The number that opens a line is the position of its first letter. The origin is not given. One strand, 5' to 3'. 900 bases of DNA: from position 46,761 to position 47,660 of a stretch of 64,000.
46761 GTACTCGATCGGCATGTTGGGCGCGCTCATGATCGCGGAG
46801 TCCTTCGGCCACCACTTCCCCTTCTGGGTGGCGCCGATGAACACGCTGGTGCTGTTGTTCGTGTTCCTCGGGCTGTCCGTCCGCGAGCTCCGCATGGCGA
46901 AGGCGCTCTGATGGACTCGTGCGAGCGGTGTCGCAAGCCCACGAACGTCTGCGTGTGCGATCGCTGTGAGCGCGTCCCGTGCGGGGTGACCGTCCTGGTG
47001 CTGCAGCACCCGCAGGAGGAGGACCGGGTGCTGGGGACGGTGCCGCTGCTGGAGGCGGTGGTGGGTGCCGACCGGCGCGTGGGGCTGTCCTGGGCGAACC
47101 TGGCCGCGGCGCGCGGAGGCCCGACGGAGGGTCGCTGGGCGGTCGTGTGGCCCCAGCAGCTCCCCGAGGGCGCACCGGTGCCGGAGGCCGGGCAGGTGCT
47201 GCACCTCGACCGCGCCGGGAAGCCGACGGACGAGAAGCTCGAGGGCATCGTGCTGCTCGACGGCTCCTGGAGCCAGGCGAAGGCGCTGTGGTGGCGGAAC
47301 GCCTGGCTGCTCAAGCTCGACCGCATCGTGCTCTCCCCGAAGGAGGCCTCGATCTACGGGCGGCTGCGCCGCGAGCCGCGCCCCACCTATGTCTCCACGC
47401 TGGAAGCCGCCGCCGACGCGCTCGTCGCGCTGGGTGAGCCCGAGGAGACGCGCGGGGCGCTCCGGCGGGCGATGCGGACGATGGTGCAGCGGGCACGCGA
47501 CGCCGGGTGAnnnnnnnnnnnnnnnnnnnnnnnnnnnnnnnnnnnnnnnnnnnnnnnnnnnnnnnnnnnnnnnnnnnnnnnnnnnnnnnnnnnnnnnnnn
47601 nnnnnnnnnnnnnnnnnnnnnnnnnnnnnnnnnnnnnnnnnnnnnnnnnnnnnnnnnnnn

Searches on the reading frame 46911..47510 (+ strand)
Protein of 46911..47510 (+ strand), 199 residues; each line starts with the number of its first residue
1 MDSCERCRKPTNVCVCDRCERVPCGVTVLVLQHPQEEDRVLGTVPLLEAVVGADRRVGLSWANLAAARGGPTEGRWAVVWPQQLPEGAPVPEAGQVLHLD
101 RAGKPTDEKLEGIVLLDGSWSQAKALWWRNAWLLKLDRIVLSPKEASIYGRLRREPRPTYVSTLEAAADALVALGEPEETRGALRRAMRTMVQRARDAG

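Call 8: search_protein_families(library=pfam, proteins=[window:46911-47510:+], max_evalue=0.01)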
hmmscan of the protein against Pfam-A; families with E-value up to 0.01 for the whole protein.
window:46911-47510:+ (199 aa): 1 family
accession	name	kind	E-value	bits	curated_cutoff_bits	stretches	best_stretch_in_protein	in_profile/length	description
PF03942.20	DTW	-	2.3e-36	125.8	33.7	1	2-194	2-193/195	DTW domain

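Call 9: search_protein_families(library=ncbifam, proteins=[window:46911-47510:+], max_evalue=0.01)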
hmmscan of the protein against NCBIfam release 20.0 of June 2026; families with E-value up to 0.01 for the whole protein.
window:46911-47510:+ (199 aa): 0 families

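Call 17: find_homologous_proteins(query=window:46911-47510:+, max_evalue=0.00001)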
Query window:46911-47510:+ (199 aa): 7105 proteins with E <= 0.00001 among 8000 candidates; the best 120 are listed.
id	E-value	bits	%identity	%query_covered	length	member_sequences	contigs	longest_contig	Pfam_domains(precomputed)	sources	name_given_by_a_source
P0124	1.8e-128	444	100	100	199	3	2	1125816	PF03942.21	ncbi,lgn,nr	ncbi:MAG: DTW domain-containing protein [Alphaproteobacteria bacterium]|nr:DTW domain-containing pro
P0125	1.3e-100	353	87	93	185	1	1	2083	PF03942.21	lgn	-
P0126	2.7e-81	290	70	99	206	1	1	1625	PF03942.21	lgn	-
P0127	9.9e-81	288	70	99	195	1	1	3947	PF03942.21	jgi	jgi:DTW domain-containing protein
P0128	9.7e-80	285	69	98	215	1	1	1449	PF03942.21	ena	-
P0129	3.0e-79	283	70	99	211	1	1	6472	PF03942.21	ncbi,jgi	jgi:DTW domain-containing protein YfiP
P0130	3.1e-79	283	70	99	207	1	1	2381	PF03942.21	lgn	-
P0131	4.0e-79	283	68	99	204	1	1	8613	PF03942.21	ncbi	-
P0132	4.5e-79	283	68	98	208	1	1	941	PF03942.21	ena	-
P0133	2.3e-78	280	69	98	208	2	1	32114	PF03942.21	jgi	jgi:DTW domain-containing protein YfiP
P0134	7.6e-78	279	67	99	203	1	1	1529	PF03942.21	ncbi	-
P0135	1.1e-75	272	68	98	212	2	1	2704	PF03942.21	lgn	-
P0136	3.8e-75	270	69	97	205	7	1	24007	PF03942.21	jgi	jgi:DTW domain-containing protein YfiP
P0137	5.1e-75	269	66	99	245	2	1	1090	PF03942.21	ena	-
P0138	5.9e-75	269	67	98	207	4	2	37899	PF03942.21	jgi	jgi:DTW domain-containing protein YfiP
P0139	3.5e-74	267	66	99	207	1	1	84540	PF03942.21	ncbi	ncbi:MAG: tRNA-uridine aminocarboxypropyltransferase [Myxococcota bacterium]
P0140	4.6e-74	266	64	99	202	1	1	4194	PF03942.21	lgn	-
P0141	1.1e-73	265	63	100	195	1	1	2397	PF03942.21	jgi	jgi:DTW domain-containing protein YfiP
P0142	4.2e-73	263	64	99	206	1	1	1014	PF03942.21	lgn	-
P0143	8.4e-73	262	76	87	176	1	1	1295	PF03942.21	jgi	jgi:DTW domain-containing protein YfiP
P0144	1.0e-72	262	65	98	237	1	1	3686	PF03942.21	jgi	jgi:DTW domain-containing protein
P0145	1.1e-72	262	67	97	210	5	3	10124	PF03942.21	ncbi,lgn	-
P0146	1.5e-72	261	62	100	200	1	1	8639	PF03942.21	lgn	-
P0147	1.1e-71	259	63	99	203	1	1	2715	PF03942.21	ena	-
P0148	1.2e-71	258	64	96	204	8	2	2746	PF03942.21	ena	-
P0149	1.2e-71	258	65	99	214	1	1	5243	PF03942.21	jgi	jgi:DTW domain-containing protein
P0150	1.3e-71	258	65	99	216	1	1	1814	PF03942.21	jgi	jgi:DTW domain-containing protein YfiP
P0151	5.8e-71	256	65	99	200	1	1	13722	PF03942.21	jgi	jgi:hypothetical protein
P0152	1.8e-70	255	61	100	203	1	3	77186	PF03942.21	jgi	jgi:DTW domain-containing protein YfiP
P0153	5.5e-70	253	65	98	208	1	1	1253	PF03942.21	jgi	jgi:hypothetical protein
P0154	2.6e-69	251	62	95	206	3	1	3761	PF03942.21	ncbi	-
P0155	3.1e-69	251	61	99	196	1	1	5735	PF03942.21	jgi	jgi:DTW domain-containing protein YfiP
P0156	3.8e-69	250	65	99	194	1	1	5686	PF03942.21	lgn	-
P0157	2.7e-68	248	63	96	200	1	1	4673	PF03942.21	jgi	jgi:DTW domain-containing protein YfiP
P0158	4.1e-68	247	60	100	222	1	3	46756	PF03942.21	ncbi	ncbi:MAG: tRNA-uridine aminocarboxypropyltransferase [Polyangiales bacterium]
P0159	1.1e-67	246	64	99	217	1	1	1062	PF03942.21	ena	-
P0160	3.3e-67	244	62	99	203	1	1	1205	PF03942.21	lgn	-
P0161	7.8e-67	243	62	98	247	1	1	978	PF03942.21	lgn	-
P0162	9.5e-67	242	60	99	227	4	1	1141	PF03942.21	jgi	jgi:DTW domain-containing protein YfiP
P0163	1.0e-66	242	61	98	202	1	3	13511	PF03942.21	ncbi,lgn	ncbi:MAG: tRNA-uridine aminocarboxypropyltransferase [Myxococcota bacterium]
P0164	1.6e-66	242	59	100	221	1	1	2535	PF03942.21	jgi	jgi:DTW domain-containing protein YfiP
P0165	1.8e-66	242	63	99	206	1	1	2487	PF03942.21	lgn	-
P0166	1.3e-65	239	57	99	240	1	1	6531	PF03942.21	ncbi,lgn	-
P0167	1.8e-65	238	60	99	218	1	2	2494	PF03942.21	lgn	-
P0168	2.0e-65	238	62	99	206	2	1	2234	PF03942.21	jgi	jgi:DTW domain-containing protein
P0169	2.3e-65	238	60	99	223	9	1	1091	PF03942.21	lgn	-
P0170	2.4e-65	238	66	93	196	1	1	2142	PF03942.21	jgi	jgi:DTW domain-containing protein YfiP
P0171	3.8e-65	237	57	98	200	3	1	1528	PF03942.21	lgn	-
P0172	1.3e-64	236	62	98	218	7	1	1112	PF03942.21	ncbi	-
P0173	1.5e-64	235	59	100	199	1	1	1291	PF03942.21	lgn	-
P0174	2.4e-64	235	59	98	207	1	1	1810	PF03942.21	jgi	jgi:DTW domain-containing protein YfiP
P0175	3.6e-64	234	59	97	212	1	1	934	PF03942.21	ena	-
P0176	1.5e-63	232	58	98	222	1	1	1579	PF03942.21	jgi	jgi:DTW domain-containing protein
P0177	2.2e-63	231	56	99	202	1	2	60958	PF03942.21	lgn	-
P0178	4.0e-63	231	60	97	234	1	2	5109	PF03942.21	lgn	-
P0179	5.7e-63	230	59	100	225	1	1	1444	PF03942.21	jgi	jgi:DTW domain-containing protein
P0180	6.0e-63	230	61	97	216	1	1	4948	PF03942.21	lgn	-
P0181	9.3e-63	229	57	99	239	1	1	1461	PF03942.21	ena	-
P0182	1.7e-62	229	61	97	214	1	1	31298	PF03942.21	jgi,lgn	-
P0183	1.9e-62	228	58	100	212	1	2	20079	PF03942.21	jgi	jgi:DTW domain-containing protein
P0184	1.9e-62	228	60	98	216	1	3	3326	PF03942.21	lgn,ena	-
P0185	2.8e-62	228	59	98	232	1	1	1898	PF03942.21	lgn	-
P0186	4.2e-62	227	54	100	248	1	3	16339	PF03942.21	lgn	-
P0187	6.6e-62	227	61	98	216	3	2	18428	PF03942.21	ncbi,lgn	-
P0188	6.7e-62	227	60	99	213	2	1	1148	PF03942.21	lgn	-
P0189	6.8e-62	227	57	99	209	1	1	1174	PF03942.21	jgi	jgi:DTW domain-containing protein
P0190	9.1e-62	226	60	96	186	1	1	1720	PF03942.21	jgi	-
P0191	1.4e-61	226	60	97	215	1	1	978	PF03942.21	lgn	-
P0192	1.4e-61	226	58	99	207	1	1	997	PF03942.21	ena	-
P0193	1.7e-61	225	56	98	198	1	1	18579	PF03942.21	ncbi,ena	-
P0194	1.9e-61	225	58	98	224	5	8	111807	PF03942.21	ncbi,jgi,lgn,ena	jgi:DTW domain-containing protein YfiP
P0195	2.0e-61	225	59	98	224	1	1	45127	PF03942.21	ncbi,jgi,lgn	jgi:DTW domain-containing protein YfiP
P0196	2.0e-61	225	57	99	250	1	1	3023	PF03942.21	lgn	-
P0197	2.2e-61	225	56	99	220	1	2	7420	PF03942.21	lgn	-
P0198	3.2e-61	224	59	99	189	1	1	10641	PF03942.21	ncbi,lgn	-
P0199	3.7e-61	224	57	99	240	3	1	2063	PF03942.21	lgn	-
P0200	3.7e-61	224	55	91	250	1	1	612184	PF03942.21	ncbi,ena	-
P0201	3.9e-61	224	58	99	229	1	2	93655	PF03942.21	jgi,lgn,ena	-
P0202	4.1e-61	224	58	99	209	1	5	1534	PF03942.21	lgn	-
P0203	4.6e-61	224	63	88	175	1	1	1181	PF03942.21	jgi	jgi:DTW domain-containing protein YfiP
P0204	4.8e-61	224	56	97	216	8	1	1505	PF03942.21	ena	-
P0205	5.3e-61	224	58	98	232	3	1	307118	PF03942.21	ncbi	ncbi:MAG: tRNA-uridine aminocarboxypropyltransferase [Polyangiales bacterium]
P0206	5.6e-61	224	59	99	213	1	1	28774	PF03942.21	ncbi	-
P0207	5.6e-61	224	58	99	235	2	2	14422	PF03942.21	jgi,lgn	jgi:hypothetical protein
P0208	6.1e-61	224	57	99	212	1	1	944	PF03942.21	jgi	jgi:DTW domain-containing protein YfiP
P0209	7.0e-61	223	57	99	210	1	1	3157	PF03942.21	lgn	-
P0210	9.9e-61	223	55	98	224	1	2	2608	PF03942.21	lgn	-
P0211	1.0e-60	223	58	99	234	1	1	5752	PF03942.21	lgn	-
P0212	1.0e-60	223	59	98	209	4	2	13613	PF03942.21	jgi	jgi:DTW domain-containing protein YfiP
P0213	1.1e-60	223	58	99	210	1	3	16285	PF03942.21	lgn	-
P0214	1.2e-60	223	57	99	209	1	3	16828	PF03942.21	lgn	-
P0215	1.3e-60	222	56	99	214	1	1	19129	PF03942.21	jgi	jgi:DTW domain-containing protein YfiP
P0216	1.5e-60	222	65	88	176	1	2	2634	PF03942.21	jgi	jgi:DTW domain-containing protein YfiP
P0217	1.6e-60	222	59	99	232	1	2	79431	PF03942.21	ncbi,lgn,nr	ncbi:MAG: DTW domain-containing protein [Deltaproteobacteria bacterium]|nr:DTW domain-containing pro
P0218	1.6e-60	222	57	90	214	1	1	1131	PF03942.21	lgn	-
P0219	1.9e-60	222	59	99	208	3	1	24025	PF03942.21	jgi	jgi:DTW domain-containing protein YfiP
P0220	2.0e-60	222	60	98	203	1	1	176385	PF03942.21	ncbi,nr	ncbi:MAG: DTW domain-containing protein [Alphaproteobacteria bacterium]|nr:DTW domain-containing pro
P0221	2.1e-60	222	58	98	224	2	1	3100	PF03942.21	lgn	-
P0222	2.3e-60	222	57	89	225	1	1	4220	PF03942.21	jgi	jgi:DTW domain-containing protein YfiP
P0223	2.6e-60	221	55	90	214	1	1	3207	PF03942.21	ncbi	-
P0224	2.6e-60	221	56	99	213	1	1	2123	PF03942.21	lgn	-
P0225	2.7e-60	221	57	98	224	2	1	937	PF03942.21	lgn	-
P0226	3.4e-60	221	59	99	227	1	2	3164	PF03942.21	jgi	jgi:DTW domain-containing protein YfiP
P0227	3.4e-60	221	55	98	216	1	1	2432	PF03942.21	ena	-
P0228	4.0e-60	221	55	98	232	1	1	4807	PF03942.21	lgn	-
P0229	4.2e-60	221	58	97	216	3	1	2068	PF03942.21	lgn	-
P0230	4.9e-60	221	56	90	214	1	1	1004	PF03942.21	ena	-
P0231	5.5e-60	220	55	99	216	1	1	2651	PF03942.21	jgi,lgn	jgi:hypothetical protein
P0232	5.6e-60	220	55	90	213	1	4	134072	PF03942.21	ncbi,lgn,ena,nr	ncbi:MAG: DTW domain-containing protein [Gammaproteobacteria bacterium]|nr:DTW domain-containing pro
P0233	6.0e-60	220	57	99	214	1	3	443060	PF03942.21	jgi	jgi:DTW domain-containing protein YfiP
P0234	6.1e-60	220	56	98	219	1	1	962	PF03942.21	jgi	jgi:DTW domain-containing protein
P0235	6.3e-60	220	57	99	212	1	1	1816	PF03942.21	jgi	jgi:DTW domain-containing protein YfiP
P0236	1.1e-59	219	56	99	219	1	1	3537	PF03942.21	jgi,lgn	-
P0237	1.2e-59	219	57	99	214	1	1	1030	PF03942.21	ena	-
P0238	1.3e-59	219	56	100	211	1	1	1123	PF03942.21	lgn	-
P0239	1.3e-59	219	55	90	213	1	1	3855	PF03942.21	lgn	-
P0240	1.8e-59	219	65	86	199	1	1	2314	PF03942.21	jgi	jgi:DTW domain-containing protein YfiP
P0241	1.8e-59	219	55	99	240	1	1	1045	PF03942.21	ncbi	-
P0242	1.9e-59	219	56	100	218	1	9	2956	PF03942.21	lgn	-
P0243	2.0e-59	219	57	88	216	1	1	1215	PF03942.21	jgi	-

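Call 19: find_related_loci(query=A1, collection=genome_contigs, flank=10000)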
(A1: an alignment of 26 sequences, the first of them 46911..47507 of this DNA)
Query A1 (199 aa) in genome_contigs; peptide patterns used: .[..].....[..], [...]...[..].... (x = any residue, [..] = any of these).
600 stretches matched a pattern (row limit reached: there are more); 583 encode a relative of the query (tblastn E <= 1e-3); the best 80 are kept; 80 distinct loci.
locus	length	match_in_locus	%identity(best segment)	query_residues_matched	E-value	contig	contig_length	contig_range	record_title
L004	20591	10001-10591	66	2-199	4e-77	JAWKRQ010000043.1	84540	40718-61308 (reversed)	MAG: Myxococcota bacterium isolate BC1.7 BC1.7.fa-43, whole genome shotgun sequence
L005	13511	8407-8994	61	3-197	2e-69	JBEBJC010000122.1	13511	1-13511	MAG: Myxococcota bacterium isolate SF1_9 NODE_2407_length_13511_cov_4.710931, whole genome shotgun sequence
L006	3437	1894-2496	61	4-198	3e-67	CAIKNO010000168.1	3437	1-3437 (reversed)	MAG: uncultured Sandaracinus sp. isolate KT_bin-1087 genome assembly, contig: bin-1087:168/816, whole genome shotgun seq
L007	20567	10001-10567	56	1-198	1e-64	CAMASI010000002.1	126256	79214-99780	MAG: Klebsiella pneumoniae isolate LH-05nov19-24 genome assembly, contig: LH-05nov19-C113, whole genome shotgun sequence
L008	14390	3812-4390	56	3-197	6e-64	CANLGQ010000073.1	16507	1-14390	MAG: Proteobacteria bacterium isolate TH-Jun18-251 genome assembly, contig: TH-Jun18-C7505, whole genome shotgun sequenc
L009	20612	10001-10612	58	2-199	3e-63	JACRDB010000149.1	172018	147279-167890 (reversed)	MAG: Deltaproteobacteria bacterium isolate NC_groundwater_1661_Pr3_B-0.1um_73_23 SR-2_scaffold_141_3868191, whole genome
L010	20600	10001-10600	58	4-197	1e-62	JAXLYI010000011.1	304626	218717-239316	MAG: Polyangiales bacterium isolate STL-MYX9 C4.55.fa-11, whole genome shotgun sequence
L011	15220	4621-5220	57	4-197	5e-62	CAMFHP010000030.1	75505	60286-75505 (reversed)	MAG: uncultured Myxococcaceae bacterium isolate SRR9109402_bin.20_metaWRAP_v1.3_MAG genome assembly, contig: ERZ12289980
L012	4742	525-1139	53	2-199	7e-62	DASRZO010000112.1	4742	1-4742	MAG TPA_asm: Pseudomonadales bacterium isolate SMAG_U14640 k141_2865708, whole genome shotgun sequence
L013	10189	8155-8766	56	1-198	3e-61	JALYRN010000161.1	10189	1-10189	MAG: Myxococcota bacterium isolate MDV bin90 SD1454_NODE_1944_length_10189_cov_3.286424, whole genome shotgun sequence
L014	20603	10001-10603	56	4-198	3e-59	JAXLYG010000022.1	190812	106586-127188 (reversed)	MAG: Polyangiales bacterium isolate STL-MYX7 C1.48.fa-22, whole genome shotgun sequence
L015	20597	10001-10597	56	4-197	2e-58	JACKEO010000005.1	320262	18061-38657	MAG: Alphaproteobacteria bacterium isolate HK-STAS-MYXO-36 HK-STAS-MYXO-36_5, whole genome shotgun sequence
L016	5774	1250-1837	54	4-197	3e-58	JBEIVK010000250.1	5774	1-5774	MAG: Alphaproteobacteria bacterium isolate Sample-113-S84-bin-5 Sample_113_S84-bin_5-k141_1831737, whole genome shotgun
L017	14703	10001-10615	52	1-197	2e-57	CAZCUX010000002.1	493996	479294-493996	MAG TPA_asm: uncultured Enterobacterales bacterium isolate SRP319275_co3_91 genome assembly, contig: NODE_10_length_4939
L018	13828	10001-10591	53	1-199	8e-57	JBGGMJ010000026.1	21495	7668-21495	MAG: Myxococcota bacterium isolate bin.009 k141_1235696, whole genome shotgun sequence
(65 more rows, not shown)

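Call 24: search_solved_structures(query=window:46911-47510:+, max_evalue=1, show_alignments=2)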
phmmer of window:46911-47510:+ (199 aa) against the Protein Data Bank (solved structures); distinct sequences matched with E-value up to 1: 3.
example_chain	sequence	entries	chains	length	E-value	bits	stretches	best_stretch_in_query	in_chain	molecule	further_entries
9k7u_A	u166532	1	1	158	0.00071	22.3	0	157-193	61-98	Heter-Zn2-HEHE-22A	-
9kyt_A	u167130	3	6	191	0.031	17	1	4-175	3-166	tRNA-uridine aminocarboxypropyltransferase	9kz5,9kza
5jgw_A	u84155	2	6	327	0.2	14.4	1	77-138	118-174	Aldose reductase, AKR4C13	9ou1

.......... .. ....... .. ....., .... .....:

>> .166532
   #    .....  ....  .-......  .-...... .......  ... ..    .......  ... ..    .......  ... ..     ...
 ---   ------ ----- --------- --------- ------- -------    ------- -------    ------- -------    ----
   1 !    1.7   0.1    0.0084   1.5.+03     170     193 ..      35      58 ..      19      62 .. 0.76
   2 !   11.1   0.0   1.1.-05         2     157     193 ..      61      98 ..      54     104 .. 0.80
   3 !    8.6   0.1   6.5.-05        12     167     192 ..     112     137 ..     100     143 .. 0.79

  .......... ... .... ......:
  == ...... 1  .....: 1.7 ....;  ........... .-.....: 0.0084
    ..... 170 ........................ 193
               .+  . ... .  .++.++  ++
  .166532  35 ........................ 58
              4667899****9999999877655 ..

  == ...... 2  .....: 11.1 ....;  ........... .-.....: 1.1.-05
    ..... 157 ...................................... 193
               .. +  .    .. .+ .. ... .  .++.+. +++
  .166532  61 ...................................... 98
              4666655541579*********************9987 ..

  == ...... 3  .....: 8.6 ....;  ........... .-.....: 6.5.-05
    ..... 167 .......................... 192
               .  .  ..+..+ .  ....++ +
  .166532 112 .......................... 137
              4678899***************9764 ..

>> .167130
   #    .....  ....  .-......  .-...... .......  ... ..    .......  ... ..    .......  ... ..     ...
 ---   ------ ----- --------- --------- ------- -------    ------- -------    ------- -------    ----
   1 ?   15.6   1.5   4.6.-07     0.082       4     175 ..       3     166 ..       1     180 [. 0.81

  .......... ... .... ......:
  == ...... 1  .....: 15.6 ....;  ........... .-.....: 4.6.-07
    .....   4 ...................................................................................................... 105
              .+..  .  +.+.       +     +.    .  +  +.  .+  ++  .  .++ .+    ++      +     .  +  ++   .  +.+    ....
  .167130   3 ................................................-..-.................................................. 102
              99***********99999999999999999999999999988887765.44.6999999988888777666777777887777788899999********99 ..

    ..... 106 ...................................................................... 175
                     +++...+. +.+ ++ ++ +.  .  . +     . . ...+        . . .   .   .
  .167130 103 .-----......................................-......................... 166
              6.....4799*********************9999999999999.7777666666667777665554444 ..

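Call 37: search_protein_families(library=pfam, proteins=[L005:9013-10020:-, L004:10650-11909:+, L004:13721-14392:+], max_evalue=0.001)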
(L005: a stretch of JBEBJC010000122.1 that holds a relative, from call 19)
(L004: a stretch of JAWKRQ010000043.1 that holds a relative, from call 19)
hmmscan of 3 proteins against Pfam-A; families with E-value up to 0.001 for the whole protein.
L005:9013-10020:- (335 aa): 0 families

L004:10650-11909:+ (419 aa): 1 family
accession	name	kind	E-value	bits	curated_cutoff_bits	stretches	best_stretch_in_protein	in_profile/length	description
PF11617.13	Cu-binding_MopE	-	2.5e-17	63.2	27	2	218-249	1-30/30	Putative metal-binding motif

L004:13721-14392:+ (223 aa): 3 families
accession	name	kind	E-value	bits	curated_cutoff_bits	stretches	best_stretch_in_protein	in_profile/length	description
PF01323.26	DSBA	-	1.1e-24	87.7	25.6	1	60-212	35-187/191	DSBA-like thioredoxin domain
PF13743.12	Thioredoxin_5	-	3e-05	24.3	27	1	135-195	101-161/186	Thioredoxin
PF13462.12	Thioredoxin_4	-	0.00054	20.6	23.2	0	151-213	99-161/165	Thioredoxin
